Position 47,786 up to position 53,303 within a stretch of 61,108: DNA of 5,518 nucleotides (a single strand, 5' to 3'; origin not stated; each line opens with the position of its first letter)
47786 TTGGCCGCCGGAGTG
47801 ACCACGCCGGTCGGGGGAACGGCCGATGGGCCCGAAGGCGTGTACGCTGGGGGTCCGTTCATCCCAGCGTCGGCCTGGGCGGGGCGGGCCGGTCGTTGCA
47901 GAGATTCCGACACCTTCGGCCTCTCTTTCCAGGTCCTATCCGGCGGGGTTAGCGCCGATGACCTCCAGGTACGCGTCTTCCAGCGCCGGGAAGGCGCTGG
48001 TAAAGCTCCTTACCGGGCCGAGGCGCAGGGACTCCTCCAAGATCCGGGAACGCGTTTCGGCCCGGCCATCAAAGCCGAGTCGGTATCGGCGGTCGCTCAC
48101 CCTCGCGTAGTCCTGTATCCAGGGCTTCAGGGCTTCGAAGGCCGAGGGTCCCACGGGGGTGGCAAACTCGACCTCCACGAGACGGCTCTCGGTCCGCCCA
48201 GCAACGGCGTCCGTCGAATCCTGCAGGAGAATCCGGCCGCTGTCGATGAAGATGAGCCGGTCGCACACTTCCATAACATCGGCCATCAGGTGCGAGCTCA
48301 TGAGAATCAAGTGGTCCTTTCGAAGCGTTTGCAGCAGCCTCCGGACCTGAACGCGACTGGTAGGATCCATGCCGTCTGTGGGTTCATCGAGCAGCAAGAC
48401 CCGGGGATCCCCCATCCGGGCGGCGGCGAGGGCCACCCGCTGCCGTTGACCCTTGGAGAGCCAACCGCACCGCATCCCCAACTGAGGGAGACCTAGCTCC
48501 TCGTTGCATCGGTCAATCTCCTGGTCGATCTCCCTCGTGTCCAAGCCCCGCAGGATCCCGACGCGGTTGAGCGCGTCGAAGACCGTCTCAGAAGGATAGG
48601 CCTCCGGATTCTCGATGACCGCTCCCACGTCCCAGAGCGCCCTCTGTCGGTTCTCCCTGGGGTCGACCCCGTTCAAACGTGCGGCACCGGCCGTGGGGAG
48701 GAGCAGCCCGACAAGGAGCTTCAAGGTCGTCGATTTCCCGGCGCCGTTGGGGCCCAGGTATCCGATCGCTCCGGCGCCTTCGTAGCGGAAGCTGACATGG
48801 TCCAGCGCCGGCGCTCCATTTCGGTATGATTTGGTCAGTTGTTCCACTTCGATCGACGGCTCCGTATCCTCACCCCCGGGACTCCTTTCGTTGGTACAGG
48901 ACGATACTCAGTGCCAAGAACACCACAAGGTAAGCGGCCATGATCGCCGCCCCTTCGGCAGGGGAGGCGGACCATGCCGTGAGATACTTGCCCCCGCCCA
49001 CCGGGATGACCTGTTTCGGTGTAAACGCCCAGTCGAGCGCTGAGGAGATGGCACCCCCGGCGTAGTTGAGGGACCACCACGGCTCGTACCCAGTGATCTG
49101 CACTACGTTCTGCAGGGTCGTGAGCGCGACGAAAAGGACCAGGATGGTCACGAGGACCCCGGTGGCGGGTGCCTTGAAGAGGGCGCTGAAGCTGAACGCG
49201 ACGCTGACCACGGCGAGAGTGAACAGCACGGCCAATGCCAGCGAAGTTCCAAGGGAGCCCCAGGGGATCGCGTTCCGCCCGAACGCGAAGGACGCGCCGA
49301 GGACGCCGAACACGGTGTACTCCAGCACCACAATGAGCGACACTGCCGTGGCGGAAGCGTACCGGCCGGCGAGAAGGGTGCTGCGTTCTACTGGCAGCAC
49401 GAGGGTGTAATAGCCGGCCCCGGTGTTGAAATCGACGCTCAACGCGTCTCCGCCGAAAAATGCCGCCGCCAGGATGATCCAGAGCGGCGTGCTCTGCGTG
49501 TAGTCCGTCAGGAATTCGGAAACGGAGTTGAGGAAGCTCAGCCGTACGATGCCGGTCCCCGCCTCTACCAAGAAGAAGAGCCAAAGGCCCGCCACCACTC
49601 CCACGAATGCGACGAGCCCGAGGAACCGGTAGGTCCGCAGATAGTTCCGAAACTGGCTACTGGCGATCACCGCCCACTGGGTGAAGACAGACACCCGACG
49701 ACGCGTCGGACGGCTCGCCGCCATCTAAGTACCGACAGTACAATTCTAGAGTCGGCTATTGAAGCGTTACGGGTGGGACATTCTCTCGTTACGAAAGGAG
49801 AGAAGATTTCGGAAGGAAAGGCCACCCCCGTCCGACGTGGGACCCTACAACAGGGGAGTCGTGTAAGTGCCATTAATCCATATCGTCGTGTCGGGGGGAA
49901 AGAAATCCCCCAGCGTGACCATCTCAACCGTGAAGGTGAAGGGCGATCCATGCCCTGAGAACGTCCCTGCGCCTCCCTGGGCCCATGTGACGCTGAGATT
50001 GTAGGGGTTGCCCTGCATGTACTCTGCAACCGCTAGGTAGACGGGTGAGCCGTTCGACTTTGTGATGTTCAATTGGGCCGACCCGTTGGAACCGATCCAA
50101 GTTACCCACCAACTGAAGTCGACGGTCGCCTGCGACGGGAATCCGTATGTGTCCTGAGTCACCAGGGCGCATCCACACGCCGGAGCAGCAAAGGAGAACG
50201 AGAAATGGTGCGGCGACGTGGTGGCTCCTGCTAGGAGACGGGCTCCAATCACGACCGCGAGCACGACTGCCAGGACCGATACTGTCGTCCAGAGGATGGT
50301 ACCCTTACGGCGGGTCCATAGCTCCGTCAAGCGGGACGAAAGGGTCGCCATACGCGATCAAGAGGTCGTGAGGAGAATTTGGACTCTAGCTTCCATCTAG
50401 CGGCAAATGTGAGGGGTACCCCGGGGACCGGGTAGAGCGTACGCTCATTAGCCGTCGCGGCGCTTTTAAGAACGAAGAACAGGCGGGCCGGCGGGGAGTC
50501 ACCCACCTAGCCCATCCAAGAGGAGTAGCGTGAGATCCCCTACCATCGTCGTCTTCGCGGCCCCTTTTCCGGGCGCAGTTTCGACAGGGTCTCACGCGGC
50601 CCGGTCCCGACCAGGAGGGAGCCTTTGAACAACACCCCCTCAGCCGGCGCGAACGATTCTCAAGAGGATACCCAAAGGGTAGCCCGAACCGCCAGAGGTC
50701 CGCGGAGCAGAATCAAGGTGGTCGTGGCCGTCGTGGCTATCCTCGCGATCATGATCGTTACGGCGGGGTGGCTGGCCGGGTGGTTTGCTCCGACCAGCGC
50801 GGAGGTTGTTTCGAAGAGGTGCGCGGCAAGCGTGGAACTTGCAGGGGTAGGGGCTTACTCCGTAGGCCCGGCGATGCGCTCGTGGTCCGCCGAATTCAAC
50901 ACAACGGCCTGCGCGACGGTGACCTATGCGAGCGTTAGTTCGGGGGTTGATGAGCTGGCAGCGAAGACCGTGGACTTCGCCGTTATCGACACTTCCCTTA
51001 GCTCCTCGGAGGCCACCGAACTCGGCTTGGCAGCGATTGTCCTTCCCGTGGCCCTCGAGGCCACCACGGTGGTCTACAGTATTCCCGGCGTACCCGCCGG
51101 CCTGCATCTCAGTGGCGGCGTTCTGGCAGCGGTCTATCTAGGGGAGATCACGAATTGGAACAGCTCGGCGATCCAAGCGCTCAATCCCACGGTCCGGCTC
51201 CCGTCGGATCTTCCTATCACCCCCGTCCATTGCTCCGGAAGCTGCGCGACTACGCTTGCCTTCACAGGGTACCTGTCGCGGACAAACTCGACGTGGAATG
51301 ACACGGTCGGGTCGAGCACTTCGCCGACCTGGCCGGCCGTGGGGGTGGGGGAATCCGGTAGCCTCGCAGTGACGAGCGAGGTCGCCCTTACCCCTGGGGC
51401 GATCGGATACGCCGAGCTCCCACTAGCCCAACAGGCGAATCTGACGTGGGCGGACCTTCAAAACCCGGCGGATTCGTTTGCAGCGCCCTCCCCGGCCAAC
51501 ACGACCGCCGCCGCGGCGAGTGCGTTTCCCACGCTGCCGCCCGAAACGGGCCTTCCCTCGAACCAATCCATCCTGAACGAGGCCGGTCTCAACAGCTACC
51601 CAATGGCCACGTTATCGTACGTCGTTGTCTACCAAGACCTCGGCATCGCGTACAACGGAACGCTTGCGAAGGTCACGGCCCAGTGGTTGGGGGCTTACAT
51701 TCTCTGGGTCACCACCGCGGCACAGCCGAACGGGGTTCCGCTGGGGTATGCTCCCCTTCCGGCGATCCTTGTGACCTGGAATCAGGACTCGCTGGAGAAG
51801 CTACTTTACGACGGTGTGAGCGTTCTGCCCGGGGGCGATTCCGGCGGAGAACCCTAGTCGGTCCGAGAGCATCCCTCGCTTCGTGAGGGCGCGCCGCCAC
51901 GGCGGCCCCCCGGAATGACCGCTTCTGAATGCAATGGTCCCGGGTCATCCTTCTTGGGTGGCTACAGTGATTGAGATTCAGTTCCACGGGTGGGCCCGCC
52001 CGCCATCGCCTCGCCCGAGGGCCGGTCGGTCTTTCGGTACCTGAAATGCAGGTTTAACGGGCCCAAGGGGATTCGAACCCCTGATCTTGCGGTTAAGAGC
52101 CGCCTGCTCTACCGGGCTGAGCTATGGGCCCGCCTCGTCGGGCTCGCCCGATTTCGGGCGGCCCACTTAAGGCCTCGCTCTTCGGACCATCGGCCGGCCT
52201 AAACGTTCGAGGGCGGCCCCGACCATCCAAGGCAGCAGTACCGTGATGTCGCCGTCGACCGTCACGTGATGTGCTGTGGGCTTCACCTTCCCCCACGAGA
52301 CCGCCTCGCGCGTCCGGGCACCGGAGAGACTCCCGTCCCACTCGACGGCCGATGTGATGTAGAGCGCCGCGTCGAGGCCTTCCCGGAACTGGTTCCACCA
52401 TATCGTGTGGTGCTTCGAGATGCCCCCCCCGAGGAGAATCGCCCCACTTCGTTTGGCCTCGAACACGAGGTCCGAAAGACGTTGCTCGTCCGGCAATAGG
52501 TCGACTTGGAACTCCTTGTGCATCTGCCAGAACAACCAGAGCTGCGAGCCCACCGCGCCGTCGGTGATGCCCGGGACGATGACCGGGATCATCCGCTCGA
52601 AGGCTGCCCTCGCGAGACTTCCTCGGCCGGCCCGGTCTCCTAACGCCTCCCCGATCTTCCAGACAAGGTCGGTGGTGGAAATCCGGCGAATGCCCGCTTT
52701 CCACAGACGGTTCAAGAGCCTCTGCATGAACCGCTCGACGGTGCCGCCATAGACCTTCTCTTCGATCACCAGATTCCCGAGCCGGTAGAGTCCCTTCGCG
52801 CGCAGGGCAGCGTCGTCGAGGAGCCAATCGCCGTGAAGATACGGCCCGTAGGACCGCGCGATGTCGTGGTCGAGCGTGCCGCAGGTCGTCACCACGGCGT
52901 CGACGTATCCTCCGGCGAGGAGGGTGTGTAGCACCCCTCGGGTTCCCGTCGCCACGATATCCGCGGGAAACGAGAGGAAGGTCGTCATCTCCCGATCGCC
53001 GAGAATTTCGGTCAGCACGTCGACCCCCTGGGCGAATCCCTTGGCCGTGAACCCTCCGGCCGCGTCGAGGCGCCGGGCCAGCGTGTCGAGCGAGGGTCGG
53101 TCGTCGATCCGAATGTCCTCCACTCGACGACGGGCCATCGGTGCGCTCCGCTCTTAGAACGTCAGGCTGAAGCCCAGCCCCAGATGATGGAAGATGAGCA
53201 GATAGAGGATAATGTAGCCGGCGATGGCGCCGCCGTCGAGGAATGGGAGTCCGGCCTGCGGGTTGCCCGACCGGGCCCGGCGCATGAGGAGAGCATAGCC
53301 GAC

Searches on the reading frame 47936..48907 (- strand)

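Call 53: search_protein_families(library=pfam, proteins=[window:47936-48907:-], max_evalue=0.00001)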
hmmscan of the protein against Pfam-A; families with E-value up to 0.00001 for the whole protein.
window:47936-48907:- (323 aa): 2 families
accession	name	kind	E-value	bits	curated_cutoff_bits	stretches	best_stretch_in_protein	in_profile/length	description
PF00005.33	ABC_tran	-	2.2e-24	87.1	25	1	35-177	1-136/137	ABC transporter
PF13304.12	AAA_21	-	1.2e-07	32.5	27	0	149-206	237-298/304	AAA domain, putative AbiEii toxin, Type IV TA system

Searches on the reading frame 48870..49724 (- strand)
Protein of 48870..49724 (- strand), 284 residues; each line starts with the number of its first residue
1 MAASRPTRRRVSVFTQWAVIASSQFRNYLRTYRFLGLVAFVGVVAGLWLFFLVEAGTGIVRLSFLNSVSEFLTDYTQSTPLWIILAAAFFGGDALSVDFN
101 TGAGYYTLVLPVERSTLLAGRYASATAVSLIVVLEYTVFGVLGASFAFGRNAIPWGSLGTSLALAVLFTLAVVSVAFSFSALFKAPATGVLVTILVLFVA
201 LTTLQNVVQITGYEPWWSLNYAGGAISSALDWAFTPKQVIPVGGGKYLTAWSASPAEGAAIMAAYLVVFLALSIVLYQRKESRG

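Call 55: search_protein_families(library=pfam, proteins=[window:48870-49724:-], max_evalue=0.00001)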
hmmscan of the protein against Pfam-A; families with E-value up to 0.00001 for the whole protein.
window:48870-49724:- (284 aa): 2 families
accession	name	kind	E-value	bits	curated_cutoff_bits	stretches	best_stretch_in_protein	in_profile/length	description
PF12679.13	ABC2_membrane_2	-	5.3e-09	36.2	27.2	1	54-281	49-282/283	ABC-2 family transporter protein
PF13346.12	ABC2_membrane_5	-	2.6e-06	27.5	25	1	78-212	37-168/205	ABC-2 family transporter protein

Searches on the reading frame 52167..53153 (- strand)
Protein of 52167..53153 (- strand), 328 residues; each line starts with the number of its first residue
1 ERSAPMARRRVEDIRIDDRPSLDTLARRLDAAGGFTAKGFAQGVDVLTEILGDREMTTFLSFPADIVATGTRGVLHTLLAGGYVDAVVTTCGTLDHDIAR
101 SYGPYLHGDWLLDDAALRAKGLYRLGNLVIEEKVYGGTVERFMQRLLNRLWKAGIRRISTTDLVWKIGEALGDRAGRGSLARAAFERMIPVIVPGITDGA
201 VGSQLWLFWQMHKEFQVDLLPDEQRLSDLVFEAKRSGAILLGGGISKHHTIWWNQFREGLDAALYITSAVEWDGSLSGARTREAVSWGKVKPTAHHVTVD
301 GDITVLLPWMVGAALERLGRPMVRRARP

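Call 55: search_protein_families(library=pfam, proteins=[window:52167-53153:-], max_evalue=0.00001)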
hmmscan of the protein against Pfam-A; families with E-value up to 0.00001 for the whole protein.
window:52167-53153:- (328 aa): 1 family
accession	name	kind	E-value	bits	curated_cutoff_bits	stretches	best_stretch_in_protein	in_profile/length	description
PF01916.23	DS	-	9.3e-89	297.9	27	1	28-312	5-286/288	Deoxyhypusine synthase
